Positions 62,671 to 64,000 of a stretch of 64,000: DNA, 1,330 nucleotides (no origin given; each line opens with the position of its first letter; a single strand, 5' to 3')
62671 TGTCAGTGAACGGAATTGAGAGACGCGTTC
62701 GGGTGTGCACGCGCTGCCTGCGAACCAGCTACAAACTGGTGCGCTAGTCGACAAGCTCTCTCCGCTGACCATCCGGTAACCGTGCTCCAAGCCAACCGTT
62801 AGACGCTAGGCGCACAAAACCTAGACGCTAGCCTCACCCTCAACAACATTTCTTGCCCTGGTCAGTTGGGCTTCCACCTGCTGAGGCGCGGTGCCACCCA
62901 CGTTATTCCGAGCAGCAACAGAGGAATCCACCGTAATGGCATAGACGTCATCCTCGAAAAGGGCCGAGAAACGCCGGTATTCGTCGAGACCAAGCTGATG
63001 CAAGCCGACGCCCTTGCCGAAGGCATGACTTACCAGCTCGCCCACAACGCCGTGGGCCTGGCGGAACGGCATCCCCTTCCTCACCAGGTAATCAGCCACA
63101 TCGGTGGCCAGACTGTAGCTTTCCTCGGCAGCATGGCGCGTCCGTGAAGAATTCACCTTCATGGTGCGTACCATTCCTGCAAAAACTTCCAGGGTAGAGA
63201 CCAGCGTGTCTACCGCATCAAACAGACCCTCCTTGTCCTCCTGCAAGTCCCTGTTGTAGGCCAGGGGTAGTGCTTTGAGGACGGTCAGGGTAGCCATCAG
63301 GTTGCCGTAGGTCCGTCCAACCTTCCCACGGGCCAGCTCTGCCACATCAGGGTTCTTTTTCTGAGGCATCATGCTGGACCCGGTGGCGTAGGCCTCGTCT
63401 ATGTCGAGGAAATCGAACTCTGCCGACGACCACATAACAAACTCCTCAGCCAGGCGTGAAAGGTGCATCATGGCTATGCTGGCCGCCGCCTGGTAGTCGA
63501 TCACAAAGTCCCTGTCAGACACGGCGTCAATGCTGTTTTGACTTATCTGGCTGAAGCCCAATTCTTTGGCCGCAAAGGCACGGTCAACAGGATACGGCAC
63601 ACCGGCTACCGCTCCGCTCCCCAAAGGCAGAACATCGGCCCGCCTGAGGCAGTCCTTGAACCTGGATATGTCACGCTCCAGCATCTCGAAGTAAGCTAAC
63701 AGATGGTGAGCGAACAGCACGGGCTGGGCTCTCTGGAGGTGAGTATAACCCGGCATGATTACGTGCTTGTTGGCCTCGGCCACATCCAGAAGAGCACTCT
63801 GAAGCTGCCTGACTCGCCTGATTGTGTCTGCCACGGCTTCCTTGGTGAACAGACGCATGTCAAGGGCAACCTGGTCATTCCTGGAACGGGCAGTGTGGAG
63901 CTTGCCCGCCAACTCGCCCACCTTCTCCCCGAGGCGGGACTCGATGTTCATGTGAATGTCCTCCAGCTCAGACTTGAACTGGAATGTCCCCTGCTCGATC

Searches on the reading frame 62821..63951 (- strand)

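Call 88: search_protein_families(library=pfam, proteins=[window:62821-63951:-], max_evalue=0.00001)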
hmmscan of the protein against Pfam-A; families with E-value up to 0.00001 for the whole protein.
window:62821-63951:- (376 aa): 2 families
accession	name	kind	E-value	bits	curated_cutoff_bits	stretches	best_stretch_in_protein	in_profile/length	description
PF00206.25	Lyase_1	-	3.6e-63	214.3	27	1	1-216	85-312/312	Lyase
PF14698.11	ASL_C2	-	1.8e-24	86.4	27.3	1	279-345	1-68/69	Argininosuccinate lyase C-terminal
